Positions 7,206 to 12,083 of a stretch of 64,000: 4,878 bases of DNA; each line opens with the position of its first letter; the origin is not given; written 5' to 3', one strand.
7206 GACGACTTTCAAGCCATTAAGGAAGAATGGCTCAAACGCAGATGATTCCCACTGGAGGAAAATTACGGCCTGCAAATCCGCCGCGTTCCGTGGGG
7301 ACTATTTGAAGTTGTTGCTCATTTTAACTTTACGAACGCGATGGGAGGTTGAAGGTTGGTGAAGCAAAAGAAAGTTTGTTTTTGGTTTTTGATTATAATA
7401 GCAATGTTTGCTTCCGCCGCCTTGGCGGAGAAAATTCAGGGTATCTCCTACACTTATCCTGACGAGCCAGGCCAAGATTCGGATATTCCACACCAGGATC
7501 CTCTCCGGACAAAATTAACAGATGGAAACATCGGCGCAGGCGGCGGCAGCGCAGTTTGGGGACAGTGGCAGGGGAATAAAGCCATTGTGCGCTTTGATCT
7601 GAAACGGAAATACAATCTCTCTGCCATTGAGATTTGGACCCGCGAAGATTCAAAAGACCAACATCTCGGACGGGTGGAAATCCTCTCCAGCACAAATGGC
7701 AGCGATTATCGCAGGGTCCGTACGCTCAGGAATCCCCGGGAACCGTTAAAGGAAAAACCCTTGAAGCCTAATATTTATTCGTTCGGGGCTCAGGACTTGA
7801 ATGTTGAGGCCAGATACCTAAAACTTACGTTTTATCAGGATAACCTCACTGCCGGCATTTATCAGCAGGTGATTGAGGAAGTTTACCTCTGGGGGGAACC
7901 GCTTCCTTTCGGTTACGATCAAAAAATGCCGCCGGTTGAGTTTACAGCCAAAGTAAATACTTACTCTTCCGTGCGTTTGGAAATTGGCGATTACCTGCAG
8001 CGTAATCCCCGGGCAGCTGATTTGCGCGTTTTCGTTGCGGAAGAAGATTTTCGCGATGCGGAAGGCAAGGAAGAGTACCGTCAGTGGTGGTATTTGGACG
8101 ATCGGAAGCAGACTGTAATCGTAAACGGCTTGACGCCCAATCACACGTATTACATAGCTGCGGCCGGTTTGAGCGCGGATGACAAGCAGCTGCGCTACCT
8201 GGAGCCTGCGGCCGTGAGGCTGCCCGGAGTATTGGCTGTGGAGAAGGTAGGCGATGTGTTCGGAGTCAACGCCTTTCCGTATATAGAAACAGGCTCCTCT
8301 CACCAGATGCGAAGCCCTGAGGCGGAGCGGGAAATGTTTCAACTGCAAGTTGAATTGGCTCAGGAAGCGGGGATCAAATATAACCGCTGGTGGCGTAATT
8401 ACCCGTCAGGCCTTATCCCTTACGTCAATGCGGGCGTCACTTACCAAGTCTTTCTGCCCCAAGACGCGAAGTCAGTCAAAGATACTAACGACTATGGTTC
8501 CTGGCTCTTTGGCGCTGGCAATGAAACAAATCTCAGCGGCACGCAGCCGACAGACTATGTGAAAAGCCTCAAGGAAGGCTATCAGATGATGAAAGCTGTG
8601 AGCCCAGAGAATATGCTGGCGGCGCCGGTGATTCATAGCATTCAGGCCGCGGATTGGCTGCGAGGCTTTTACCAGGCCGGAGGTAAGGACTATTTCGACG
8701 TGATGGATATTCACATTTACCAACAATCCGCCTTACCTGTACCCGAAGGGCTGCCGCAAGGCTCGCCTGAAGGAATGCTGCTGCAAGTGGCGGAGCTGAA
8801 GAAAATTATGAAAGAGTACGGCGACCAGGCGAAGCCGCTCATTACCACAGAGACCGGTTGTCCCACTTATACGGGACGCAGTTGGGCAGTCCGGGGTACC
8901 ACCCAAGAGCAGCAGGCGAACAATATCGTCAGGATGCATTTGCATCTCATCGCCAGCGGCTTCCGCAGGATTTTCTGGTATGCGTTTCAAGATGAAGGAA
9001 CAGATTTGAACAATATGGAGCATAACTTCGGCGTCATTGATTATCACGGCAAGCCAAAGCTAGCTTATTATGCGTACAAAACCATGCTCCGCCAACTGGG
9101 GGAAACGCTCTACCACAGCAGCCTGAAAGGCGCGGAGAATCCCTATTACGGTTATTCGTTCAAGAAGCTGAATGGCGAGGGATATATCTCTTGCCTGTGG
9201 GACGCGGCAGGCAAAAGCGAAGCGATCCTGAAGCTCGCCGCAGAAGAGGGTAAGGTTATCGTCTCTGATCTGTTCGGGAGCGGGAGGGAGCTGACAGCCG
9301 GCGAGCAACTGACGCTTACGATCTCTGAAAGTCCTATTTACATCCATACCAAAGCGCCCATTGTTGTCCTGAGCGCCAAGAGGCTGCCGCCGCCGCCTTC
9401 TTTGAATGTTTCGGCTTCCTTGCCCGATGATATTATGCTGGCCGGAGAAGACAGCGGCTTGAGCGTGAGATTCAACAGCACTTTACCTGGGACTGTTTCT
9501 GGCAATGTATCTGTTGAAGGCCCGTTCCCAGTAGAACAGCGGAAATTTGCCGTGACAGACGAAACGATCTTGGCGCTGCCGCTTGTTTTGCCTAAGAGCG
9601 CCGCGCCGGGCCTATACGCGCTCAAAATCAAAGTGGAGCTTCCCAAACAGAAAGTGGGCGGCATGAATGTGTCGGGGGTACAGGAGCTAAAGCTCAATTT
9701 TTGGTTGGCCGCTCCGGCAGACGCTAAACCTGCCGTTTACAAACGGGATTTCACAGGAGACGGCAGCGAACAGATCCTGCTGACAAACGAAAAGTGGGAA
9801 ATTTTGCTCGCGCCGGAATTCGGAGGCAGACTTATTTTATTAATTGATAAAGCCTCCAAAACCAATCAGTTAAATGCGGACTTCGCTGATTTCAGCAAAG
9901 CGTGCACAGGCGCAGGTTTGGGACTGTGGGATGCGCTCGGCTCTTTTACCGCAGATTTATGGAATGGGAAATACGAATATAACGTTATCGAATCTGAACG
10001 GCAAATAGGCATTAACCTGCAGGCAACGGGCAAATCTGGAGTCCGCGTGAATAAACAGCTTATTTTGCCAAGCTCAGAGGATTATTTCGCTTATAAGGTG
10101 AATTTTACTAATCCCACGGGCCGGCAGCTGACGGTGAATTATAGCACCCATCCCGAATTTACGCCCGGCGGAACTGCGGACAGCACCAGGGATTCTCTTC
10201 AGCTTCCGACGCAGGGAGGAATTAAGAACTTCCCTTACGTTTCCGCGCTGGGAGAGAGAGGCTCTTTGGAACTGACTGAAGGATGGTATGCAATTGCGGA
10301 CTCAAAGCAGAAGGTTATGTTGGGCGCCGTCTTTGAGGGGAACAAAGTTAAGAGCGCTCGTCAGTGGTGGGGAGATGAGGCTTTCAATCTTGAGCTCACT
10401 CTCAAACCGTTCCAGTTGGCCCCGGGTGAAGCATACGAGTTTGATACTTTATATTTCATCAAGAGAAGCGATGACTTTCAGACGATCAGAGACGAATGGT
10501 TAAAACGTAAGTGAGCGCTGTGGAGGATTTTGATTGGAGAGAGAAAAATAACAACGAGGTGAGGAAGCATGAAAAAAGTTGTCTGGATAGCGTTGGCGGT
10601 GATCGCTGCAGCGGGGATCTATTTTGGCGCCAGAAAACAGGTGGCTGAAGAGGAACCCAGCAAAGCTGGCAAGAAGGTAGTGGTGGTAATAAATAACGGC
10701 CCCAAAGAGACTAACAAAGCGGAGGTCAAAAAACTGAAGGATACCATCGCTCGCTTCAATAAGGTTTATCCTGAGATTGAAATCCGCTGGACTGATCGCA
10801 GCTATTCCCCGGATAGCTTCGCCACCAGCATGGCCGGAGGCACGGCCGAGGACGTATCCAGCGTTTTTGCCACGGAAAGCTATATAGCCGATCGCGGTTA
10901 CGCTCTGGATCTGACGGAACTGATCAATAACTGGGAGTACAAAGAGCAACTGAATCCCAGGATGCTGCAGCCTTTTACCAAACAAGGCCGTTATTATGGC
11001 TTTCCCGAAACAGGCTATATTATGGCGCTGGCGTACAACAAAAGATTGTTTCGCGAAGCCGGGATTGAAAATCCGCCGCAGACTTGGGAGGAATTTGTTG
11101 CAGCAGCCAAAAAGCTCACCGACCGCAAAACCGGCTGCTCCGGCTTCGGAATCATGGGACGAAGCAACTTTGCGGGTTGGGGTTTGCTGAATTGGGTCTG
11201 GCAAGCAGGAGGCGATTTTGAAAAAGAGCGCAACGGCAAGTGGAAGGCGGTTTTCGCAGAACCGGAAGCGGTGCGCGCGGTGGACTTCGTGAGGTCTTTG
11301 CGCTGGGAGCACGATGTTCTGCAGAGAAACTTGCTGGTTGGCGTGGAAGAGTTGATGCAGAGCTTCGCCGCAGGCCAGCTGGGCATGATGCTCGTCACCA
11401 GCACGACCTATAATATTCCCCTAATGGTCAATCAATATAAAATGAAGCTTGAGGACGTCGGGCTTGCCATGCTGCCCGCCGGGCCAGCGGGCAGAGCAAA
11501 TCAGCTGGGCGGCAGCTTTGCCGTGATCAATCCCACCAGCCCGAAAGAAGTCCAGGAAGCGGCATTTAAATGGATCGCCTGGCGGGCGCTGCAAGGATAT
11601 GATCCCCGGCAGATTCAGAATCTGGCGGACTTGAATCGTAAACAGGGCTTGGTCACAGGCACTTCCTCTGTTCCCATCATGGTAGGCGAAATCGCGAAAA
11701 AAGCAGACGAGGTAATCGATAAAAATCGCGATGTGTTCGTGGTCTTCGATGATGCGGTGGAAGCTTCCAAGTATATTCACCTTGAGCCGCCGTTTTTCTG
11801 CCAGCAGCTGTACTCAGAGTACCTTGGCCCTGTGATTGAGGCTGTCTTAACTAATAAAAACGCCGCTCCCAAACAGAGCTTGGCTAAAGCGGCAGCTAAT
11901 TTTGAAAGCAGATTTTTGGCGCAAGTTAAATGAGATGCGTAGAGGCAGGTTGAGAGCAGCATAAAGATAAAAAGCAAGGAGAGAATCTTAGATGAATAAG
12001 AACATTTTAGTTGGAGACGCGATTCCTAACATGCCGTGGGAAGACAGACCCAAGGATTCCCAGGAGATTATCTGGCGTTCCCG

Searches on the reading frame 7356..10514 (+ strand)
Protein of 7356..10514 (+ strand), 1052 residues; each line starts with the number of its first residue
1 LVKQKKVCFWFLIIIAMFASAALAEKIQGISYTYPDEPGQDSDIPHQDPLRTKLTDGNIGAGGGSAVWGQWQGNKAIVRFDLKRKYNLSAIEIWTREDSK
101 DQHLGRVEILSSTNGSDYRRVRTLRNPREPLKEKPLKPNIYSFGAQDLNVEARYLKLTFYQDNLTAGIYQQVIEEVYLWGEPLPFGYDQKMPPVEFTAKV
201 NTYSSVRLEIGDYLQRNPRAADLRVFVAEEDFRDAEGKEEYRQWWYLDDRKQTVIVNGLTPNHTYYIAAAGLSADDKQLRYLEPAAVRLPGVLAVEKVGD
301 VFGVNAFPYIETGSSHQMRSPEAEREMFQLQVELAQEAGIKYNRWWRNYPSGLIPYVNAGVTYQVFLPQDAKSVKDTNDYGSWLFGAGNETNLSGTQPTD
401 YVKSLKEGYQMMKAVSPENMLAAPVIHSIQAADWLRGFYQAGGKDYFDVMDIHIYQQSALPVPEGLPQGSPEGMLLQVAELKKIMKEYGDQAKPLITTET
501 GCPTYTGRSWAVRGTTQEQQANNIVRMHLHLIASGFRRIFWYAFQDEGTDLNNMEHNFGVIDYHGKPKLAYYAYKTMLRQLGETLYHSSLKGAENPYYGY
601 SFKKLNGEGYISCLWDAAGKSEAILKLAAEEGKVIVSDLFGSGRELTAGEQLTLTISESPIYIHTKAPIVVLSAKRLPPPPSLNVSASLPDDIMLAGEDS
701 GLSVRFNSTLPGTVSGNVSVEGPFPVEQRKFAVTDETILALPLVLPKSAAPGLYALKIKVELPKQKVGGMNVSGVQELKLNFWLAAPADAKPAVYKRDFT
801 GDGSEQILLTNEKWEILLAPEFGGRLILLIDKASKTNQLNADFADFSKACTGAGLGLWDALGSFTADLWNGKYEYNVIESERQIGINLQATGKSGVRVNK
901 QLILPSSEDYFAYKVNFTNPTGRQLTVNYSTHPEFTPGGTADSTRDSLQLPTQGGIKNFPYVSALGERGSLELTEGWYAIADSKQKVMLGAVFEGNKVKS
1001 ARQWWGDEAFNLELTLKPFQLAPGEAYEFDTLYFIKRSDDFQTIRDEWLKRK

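Call 3: search_protein_families(library=pfam, proteins=[window:7356-10514:+], max_evalue=1)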
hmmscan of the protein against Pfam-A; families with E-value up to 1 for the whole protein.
window:7356-10514:+ (1052 aa): 5 families
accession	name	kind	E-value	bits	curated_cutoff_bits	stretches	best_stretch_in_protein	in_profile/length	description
PF00754.31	F5_F8_type_C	-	1.6e-06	28.7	28.2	1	53-161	16-114/127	F5/8 type C domain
PF22633.2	F5_F8_type_C_2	-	8.3e-06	26.8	27.8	1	53-126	1-70/91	NedA-like, galactose-binding domain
PF11790.14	Glyco_hydro_cc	-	0.0065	16.5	21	1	394-549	81-215/237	Glycosyl hydrolase catalytic core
PF09095.17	AmyA-gluTrfs_C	-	0.023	14.7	22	1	798-840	1-43/284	Alpha-amylase/4-alpha-glucanotransferase, C-terminal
PF00269.25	SASP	-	0.18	12.2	22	1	319-343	4-28/59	Small, acid-soluble spore proteins, alpha/beta type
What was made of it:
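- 7356..10514 (+): GH3, a 1052-aa tandem paralogue of GH2. Pfam PF00754 28.7 bits (call 3).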

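Call 9: search_protein_families(library=ncbifam, proteins=[window:7356-10514:+], max_evalue=1)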
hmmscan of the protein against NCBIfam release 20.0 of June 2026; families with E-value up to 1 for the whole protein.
window:7356-10514:+ (1052 aa): 0 families

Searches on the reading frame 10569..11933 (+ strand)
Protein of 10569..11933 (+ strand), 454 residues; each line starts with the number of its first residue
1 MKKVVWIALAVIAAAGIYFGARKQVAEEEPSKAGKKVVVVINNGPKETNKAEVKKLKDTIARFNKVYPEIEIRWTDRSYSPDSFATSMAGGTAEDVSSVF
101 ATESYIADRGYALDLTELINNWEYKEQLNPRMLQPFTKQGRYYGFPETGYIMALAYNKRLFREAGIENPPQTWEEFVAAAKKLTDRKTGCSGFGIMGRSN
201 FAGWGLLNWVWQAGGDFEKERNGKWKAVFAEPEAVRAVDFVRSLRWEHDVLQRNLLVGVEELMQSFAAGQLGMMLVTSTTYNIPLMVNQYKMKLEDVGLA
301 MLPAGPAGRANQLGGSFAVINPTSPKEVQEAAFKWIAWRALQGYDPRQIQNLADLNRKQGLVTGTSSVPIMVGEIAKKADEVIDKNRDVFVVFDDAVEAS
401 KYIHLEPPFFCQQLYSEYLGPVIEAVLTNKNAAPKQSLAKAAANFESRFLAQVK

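Call 15: search_protein_families(library=pfam, proteins=[window:10569-11933:+], max_evalue=0.001)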
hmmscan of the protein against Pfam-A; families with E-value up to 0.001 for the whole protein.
window:10569-11933:+ (454 aa): 2 families
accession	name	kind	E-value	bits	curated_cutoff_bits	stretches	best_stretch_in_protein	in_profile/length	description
PF01547.30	SBP_bac_1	-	1.1e-28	101.6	26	1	54-338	8-299/307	Bacterial extracellular solute-binding protein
PF13416.11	SBP_bac_8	-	2.8e-22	80.3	27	1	60-338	3-242/279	Bacterial extracellular solute-binding protein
